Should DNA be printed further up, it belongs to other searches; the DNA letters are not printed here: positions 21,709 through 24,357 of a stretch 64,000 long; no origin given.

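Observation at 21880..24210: Single ORF fusing precorrin-3B C17-methyltransferase (CbiH/CobJ) to cobyric acid synthase (CobQ)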

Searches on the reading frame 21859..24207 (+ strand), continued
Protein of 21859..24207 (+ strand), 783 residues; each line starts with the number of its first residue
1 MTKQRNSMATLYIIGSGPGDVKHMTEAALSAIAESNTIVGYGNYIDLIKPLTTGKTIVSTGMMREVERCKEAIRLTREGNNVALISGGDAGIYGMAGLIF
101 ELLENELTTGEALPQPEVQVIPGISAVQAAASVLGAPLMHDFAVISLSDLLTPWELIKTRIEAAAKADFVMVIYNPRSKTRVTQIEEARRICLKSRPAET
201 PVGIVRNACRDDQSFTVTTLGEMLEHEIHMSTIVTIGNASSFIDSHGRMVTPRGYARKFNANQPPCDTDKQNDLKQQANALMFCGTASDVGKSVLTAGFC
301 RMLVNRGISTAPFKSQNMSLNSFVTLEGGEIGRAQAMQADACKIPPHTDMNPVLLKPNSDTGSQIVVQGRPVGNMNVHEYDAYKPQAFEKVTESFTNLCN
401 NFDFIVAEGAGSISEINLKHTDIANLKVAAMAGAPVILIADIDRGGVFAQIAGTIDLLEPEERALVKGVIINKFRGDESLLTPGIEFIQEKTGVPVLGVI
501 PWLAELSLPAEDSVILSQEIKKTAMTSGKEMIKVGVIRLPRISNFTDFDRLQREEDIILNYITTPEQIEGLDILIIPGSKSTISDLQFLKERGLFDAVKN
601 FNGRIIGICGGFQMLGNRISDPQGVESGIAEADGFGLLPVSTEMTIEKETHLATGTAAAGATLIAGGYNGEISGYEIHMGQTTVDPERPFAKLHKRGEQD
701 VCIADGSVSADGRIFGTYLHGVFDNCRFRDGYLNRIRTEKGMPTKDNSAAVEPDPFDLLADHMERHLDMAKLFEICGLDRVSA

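Call 37: find_encoding_contigs(protein=P0070, flank=10000, max_places=1)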
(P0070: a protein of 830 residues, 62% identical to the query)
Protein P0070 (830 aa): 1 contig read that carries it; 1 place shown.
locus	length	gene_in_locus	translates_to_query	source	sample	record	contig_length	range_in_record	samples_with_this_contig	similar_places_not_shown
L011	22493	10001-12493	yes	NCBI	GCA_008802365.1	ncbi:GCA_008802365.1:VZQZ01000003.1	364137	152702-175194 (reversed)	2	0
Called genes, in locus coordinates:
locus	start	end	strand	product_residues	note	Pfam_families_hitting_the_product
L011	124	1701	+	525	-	PF00009:GTP_EFTU, PF01926:MMR_HSR1 (weak), PF22042:EF-G_D2, PF03144:GTP_EFTU_D2, PF16658:RF3_C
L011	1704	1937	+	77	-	-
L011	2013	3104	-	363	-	PF00072:Response_reg, PF01339:CheB_methylest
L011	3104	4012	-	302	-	PF08668:HDOD, PF01966:HD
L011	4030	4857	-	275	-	PF03705:CheR_N, PF01739:CheR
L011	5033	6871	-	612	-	PF01627:Hpt, PF02895:H-kinase_dim, PF02518:HATPase_c, PF01584:CheW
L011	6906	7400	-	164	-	PF01584:CheW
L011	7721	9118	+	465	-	PF00072:Response_reg (weak), PF00158:Sigma54_activat, PF14532:Sigma54_activ_2, PF07728:AAA_5, PF25601:AAA_lid_14, PF02954:HTH_8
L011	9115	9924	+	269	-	PF01464:SLT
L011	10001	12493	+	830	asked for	PF00590:TP_methylase, PF01656:CbiA, PF13500:AAA_26, PF07685:GATase_3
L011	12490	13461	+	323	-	PF03186:CobD_Cbib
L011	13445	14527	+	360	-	PF00155:Aminotran_1_2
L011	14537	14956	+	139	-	PF01402:RHH_1, PF08753:NikR_C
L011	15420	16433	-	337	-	PF18152:DAHP_snth_FXD, PF00793:DAHP_synth_1, PF03102:NeuB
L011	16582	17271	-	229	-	PF00027:cNMP_binding, PF13545:HTH_Crp_2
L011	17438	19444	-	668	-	PF00456:Transketolase_N, PF02779:Transket_pyr, PF22613:Transketolase_C_1, PF02780:Transketolase_C (weak)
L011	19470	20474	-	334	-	PF00586:AIRS, PF02769:AIRS_C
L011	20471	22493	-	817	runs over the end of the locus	PF02190:LON_substr_bdg, PF00004:AAA, PF07728:AAA_5, PF22667:Lon_lid, PF05362:Lon_C, PF13541:ChlI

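Call 43: find_homologous_proteins(query=L001:9479-11818:+, max_evalue=1e-10)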
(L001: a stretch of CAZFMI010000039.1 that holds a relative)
Query L001:9479-11818:+ (780 aa): 8000 proteins with E <= 1e-10 among 8000 candidates; the best 120 are listed.
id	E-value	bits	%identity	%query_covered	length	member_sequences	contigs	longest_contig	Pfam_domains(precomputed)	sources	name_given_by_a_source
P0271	0.0e+0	1707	100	100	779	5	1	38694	PF00590.26,PF01656.30,PF07685.21,PF13500.13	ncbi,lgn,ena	-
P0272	0.0e+0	1519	90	100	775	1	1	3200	PF00590.26,PF01656.30,PF07685.21,PF13500.13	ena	-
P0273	0.0e+0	1444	85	100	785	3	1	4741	PF00590.26,PF01656.30,PF07685.21,PF13500.13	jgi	-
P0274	0.0e+0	1432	84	99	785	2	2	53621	PF00590.26,PF01656.30,PF07685.21,PF13500.13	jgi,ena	-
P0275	0.0e+0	1430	84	99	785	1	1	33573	PF00590.26,PF01656.30,PF07685.21,PF13500.13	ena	-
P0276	0.0e+0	1426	84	100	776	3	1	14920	PF00590.26,PF01656.30,PF07685.21,PF13500.13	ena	-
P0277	0.0e+0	1418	84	99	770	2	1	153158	PF00590.26,PF01656.30,PF07685.21,PF13500.13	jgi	-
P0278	0.0e+0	1413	85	99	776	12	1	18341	PF00590.26,PF01656.30,PF07685.21,PF13500.13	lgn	-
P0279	0.0e+0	1408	82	100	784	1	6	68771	PF00590.26,PF01656.30,PF07685.21,PF13500.13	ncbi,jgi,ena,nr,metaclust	ncbi:MAG: cobalamin biosynthesis protein CobQ [Geobacteraceae bacterium GWC2_58_44]|nr:MAG: cobalami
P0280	0.0e+0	1395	82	99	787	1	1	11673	PF00590.26,PF01656.30,PF07685.21,PF13500.13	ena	-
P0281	0.0e+0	1384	82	100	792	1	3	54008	PF00590.26,PF01656.30,PF07685.21,PF13500.13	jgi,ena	-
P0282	0.0e+0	1383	82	100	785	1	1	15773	PF00590.26,PF01656.30,PF07685.21,PF13500.13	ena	-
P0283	0.0e+0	1383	81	100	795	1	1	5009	PF00590.26,PF01656.30,PF07685.21,PF13500.13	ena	-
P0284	0.0e+0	1383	82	100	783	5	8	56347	PF00590.26,PF01656.30,PF07685.21,PF13500.13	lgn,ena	-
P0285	0.0e+0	1382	82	100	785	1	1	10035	PF00590.26,PF01656.30,PF07685.21,PF13500.13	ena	-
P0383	0.0e+0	1133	69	99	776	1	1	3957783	PF00590.26,PF01656.30,PF07685.21,PF13500.13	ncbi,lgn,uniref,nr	ncbi:cobyric acid synthase [Geobacter sp. DSM 9736]|uniref:cobyric acid synthase n=1 Tax=Geobacter s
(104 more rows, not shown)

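Call 51: find_encoding_contigs(protein=P0001, flank=5000, max_places=2)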
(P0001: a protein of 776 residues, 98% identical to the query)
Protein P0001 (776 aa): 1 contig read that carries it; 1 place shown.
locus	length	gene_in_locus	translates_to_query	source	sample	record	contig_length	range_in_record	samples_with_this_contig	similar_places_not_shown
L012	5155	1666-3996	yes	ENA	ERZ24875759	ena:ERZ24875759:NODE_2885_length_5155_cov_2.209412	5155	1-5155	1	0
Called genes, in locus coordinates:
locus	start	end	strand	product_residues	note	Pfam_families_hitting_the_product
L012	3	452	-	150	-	?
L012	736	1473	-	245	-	PF01435:Peptidase_M48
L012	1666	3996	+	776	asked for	PF00590:TP_methylase, PF01656:CbiA, PF13500:AAA_26, PF07685:GATase_3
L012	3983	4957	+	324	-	PF03186:CobD_Cbib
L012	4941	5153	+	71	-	?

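Call 56: predict_structure(alignment_id=A1)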
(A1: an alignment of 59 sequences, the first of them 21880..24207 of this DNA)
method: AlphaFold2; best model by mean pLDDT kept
length: 776 residues; sequences in the alignment: 59
mean_pLDDT: 77.3   pTM: 0.62
mean pLDDT of the five models: 77.3, 75.9, 75.5, 71.9, 71.7
residues with pLDDT >= 90: 229; 70-90: 311; 50-70: 179; < 50: 57
segments of 3 or more residues with pLDDT < 50: 143-145, 246-269, 350-356, 503-510, 774-776
pLDDT, mean of each block of 10 residues (from residue 1): 79 65 89 84 89 76 90 88 56 69 68 65 66 57 60 65 70 68 89 89 77 90 81 78 54 36 42 81 79 93 84 56 72 87 65 48 56 70 84 92 64 63 89 69 66 83 81 77 87 76 47 54 87 75 82 90 94 85 94 95 94 86 91 89 86 91 90 83 91 89 94 89 93 87 71 92 89 55
secondary structure, 60 per line:
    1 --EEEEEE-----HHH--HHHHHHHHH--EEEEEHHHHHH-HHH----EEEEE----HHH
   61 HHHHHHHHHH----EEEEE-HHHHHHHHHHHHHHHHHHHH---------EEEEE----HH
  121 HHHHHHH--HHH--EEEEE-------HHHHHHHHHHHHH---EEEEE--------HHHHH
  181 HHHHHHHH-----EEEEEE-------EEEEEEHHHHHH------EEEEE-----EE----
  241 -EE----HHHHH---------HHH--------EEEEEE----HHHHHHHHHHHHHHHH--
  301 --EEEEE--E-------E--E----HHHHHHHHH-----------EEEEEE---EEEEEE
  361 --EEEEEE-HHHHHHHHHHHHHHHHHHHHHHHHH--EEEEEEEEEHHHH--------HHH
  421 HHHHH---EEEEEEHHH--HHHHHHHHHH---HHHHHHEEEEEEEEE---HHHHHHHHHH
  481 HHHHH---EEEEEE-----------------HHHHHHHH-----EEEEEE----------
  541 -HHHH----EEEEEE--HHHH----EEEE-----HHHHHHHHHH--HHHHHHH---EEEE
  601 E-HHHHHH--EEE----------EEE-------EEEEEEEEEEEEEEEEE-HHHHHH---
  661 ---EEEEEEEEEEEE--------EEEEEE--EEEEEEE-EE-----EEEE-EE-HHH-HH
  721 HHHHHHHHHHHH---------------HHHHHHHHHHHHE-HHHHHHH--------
elements in order (helices of 4 or more, strands of 3 or more residues): E3-8 H19-27 E30-34 H35-40 E49-53 H58-70 E75-79 H81-100 E110-114 H119-127 E135-139 H147-159 E163-167 H176-188 E194-199 E207-212 H213-218 E225-229 H248-252 E273-278 H283-298 E303-307 H326-334 E346-351 E355-360 E363-368 H370-394 E397-405 H406-409 H418-425 E429-434 H440-449 H453-458 E459-467 H471-485 E489-494 H512-519 E525-530 H542-545 E550-555 H558-561 E566-569 H575-584 H587-593 E597-601 H603-608 E611-613 E624-626 E634-650 H652-657 E664-675 E684-689 E692-698 E707-710 H719-732 H748-759 H762-768
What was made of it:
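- It has pLDDT below 50, and pTM is 0.62 (call 56).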

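Call 58: find_encoding_contigs(protein=P0383, flank=10000, max_places=1)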
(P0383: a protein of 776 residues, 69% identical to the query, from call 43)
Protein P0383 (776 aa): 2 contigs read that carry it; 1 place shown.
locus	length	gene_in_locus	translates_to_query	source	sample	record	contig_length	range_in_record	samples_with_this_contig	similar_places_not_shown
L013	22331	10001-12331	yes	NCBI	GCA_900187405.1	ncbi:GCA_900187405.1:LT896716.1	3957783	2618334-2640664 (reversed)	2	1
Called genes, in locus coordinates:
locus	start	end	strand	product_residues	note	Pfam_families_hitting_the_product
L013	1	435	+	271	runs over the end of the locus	PF01891:CbiM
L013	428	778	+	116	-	-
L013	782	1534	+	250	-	PF02361:CbiQ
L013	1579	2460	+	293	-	PF13175:AAA_15 (faint), PF00005:ABC_tran, PF06414:Zeta_toxin (weak), PF13304:AAA_21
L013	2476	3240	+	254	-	PF08242:Methyltransf_12 (faint), PF13489:Methyltransf_23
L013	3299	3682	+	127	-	PF06180:CbiK, PF01903:CbiX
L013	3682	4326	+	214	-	PF02570:CbiC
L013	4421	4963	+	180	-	PF04299:FMN_bind_2 (weak), PF01243:PNPOx_N, PF12900:Pyridox_ox_2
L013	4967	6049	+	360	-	PF01888:CbiD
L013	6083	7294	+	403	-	PF00590:TP_methylase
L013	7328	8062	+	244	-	PF00590:TP_methylase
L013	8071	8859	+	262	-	PF00590:TP_methylase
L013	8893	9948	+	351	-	PF11760:CbiG_N, PF11761:CbiG_mid, PF01890:CbiG_C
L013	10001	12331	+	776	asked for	PF00590:TP_methylase, PF01656:CbiA, PF13500:AAA_26, PF07685:GATase_3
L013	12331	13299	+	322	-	PF03186:CobD_Cbib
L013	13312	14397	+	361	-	PF00155:Aminotran_1_2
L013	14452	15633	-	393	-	PF04381:RdgC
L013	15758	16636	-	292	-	PF00892:EamA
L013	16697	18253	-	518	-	PF00890:FAD_binding_2 (faint), PF01266:DAO, PF12831:FAD_oxidored (faint), PF16901:DAO_C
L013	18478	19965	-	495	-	PF00370:FGGY_N, PF02782:FGGY_C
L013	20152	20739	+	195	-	PF01323:DSBA, PF13462:Thioredoxin_4 (faint)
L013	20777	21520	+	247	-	PF06314:ADC (weak), PF09844:DUF2071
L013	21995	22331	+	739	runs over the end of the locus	PF02730:AFOR_N, PF01314:AFOR_C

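Call 63: fold_search(model_id=the predicted structure, library=pdb)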
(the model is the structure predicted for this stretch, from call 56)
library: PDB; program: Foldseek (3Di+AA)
matches with E <= 10: 1449; with E <= 0.001: 383
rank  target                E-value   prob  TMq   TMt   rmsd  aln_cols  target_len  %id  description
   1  2zvb                  1.5e-25  1.00  0.29  0.80   4.4       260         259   43  Crystal structure of TT0207 from Thermus thermophilus HB8 (released 2009-05-05)
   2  3nut_D                3.2e-20  1.00  0.29  0.87   3.0       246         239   34  Crystal structure of the methyltransferase CobJ (released 2011-07-20)
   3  3nut_B                4.4e-20  1.00  0.28  0.82   3.7       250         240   34  Crystal structure of the methyltransferase CobJ (released 2011-07-20)
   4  3nut_C                4.7e-20  1.00  0.28  0.84   3.2       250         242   34  Crystal structure of the methyltransferase CobJ (released 2011-07-20)
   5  3nut_A                1.8e-19  1.00  0.29  0.86   3.1       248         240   33  Crystal structure of the methyltransferase CobJ (released 2011-07-20)
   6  1cbf                  6.7e-13  1.00  0.25  0.74   3.7       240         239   22  THE X-RAY STRUCTURE OF A COBALAMIN BIOSYNTHETIC ENZYME, COBALT PRECORRIN-4 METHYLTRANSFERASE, CBIF (released 1999-05-11)
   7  4e16                  8.9e-13  1.00  0.25  0.76   3.7       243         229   22  Precorrin-4 C(11)-methyltransferase from Clostridium difficile (released 2012-03-14)
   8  3ndc_A                2.3e-12  1.00  0.25  0.73   4.1       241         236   23  Crystal structure of Precorrin-4 C11-methyltransferase from Rhodobacter capsulatus (released 2011-06-15)
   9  2cbf                  2.5e-12  1.00  0.25  0.75   3.7       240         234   22  THE X-RAY STRUCTURE OF A COBALAMIN BIOSYNTHETIC ENZYME, COBALT PRECORRIN-4 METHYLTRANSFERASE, CBIF, FROM BACILLUS MEGATE (released 1999-05-11)
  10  6gs2_A                3.1e-12  1.00  0.22  0.62   9.4       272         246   21  Crystal Structure of the GatD/MurT Enzyme Complex from Staphylococcus aureus (released 2018-09-05)
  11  3nei_B                5.2e-12  1.00  0.24  0.77   3.5       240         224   21  Crystal structure of Precorrin-4 C11-methyltransferase from Rhodobacter capsulatus (no SAH bound) (released 2011-06-15)
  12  1s4d_L                6.1e-12  1.00  0.23  0.66   4.2       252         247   20  Crystal Structure Analysis of the S-adenosyl-L-methionine dependent uroporphyrinogen-III C-methyltransferase SUMT (released 2004-11-30)
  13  6h5e_A                6.5e-12  1.00  0.22  0.60   9.0       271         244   20  Crystal Structure of the GatD/MurT Enzyme Complex from Staphylococcus aureus with bound AMPPNP (released 2018-09-05)
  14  5n9m_B                6.5e-12  1.00  0.21  0.60   6.9       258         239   22  Crystal structure of GatD - a glutamine amidotransferase from Staphylococcus aureus involved in peptidoglycan amidatio (released 2018-03-14)
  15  3ndc_B                7.3e-12  1.00  0.25  0.76   3.5       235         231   22  Crystal structure of Precorrin-4 C11-methyltransferase from Rhodobacter capsulatus (released 2011-06-15)
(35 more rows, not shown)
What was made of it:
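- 21880..22644 (+): CbiH/CobJ domain: SAM-dependent cobalt-factor III / precorrin-3 C17-methyltransferase (ring contraction), aa 1-255. Foldseek top hits are 2zvb and 3nut (call 63).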

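Call 69: find_homologous_proteins(query=P0123, max_evalue=1e-10)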
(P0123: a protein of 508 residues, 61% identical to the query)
Query P0123 (508 aa): 8000 proteins with E <= 1e-10 among 8000 candidates; the best 120 are listed.
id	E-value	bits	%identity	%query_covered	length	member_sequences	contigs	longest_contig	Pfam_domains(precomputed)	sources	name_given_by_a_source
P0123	0.0e+0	1136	100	100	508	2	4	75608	PF01656.30,PF07685.21,PF13500.13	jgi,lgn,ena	-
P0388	2.2e-224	764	69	97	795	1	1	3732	PF00590.26,PF01656.30,PF07685.21,PF13500.13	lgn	-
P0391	9.2e-221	752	68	98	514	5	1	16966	PF01656.30,PF07685.21,PF13500.13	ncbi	-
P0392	9.0e-220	749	69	97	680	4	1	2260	PF00590.26,PF01656.30,PF07685.21,PF13500.13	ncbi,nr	ncbi:MAG TPA: cobyric acid synthase, partial [Geobacteraceae bacterium]|nr:cobyric acid synthase [Ge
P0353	1.1e-219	748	69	97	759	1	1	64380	PF00590.26,PF01656.30,PF07685.21,PF13500.13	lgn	-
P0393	4.1e-219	746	68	97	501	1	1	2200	PF01656.30,PF07685.21,PF13500.13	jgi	jgi:adenosylcobyric acid synthase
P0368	1.8e-217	741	69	97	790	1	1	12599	PF00590.26,PF01656.30,PF07685.21,PF13500.13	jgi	jgi:adenosylcobyric acid synthase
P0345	3.6e-217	740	68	97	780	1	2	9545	PF00590.26,PF01656.30,PF07685.21,PF13500.13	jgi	-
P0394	9.2e-217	739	68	97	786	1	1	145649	PF00590.26,PF01656.30,PF07685.21,PF13500.13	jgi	jgi:adenosylcobyric acid synthase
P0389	1.1e-216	738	68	97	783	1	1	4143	PF00590.26,PF01656.30,PF07685.21,PF13500.13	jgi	jgi:adenosylcobyric acid synthase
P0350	2.5e-216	737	67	97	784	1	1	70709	PF00590.26,PF01656.30,PF07685.21,PF13500.13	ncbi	-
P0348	1.8e-215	734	67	97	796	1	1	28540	PF00590.26,PF01656.30,PF07685.21,PF13500.13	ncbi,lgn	-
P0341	2.1e-215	734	67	97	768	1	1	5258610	PF00590.26,PF01656.30,PF07685.21,PF13500.13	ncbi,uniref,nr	ncbi:cobyric acid synthase [Geomonas sp. RF6]|uniref:cobyric acid synthase n=1 Tax=Geomonas sp. RF6 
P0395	3.7e-215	733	66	97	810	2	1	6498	PF00590.26,PF01656.30,PF07685.21,PF13500.13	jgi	jgi:adenosylcobyric acid synthase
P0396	4.1e-215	733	66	97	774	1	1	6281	PF00590.26,PF01656.30,PF07685.21,PF13500.13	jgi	jgi:adenosylcobyric acid synthase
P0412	4.3e-213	727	68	97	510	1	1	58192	PF01656.30,PF07685.21,PF13500.13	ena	-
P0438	3.3e-210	717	66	97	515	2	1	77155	PF01656.30,PF07685.21,PF13500.13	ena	-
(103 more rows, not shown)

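Call 70: find_encoding_contigs(protein=P0123, flank=8000, max_places=1)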
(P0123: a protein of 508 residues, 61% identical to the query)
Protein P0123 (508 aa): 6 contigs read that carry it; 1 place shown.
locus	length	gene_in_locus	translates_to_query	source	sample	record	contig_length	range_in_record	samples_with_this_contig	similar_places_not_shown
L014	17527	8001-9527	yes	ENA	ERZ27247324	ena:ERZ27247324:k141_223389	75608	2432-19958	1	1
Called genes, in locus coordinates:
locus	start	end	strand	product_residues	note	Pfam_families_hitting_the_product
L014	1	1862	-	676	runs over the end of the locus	PF03477:ATP-cone, PF13597:NRDD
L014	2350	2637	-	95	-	PF13560:HTH_31, PF01381:HTH_3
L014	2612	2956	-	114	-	PF05973:Gp49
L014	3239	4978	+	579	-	PF00664:ABC_membrane, PF00005:ABC_tran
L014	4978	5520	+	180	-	PF02283:CobU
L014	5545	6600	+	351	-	PF02277:DBI_PRT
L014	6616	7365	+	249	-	PF02654:CobS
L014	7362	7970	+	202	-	PF00300:His_Phos_1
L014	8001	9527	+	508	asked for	PF01656:CbiA, PF13500:AAA_26, PF07685:GATase_3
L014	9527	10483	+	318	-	PF03186:CobD_Cbib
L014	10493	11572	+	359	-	PF00155:Aminotran_1_2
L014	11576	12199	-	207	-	PF00590:TP_methylase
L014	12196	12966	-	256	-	PF02571:CbiJ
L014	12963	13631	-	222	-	PF00590:TP_methylase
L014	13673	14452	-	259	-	PF11760:CbiG_N, PF01890:CbiG_C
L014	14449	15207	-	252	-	PF00590:TP_methylase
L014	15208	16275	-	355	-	PF01888:CbiD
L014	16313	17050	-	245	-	PF00590:TP_methylase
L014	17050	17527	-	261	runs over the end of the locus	PF06180:CbiK, PF01903:CbiX (faint)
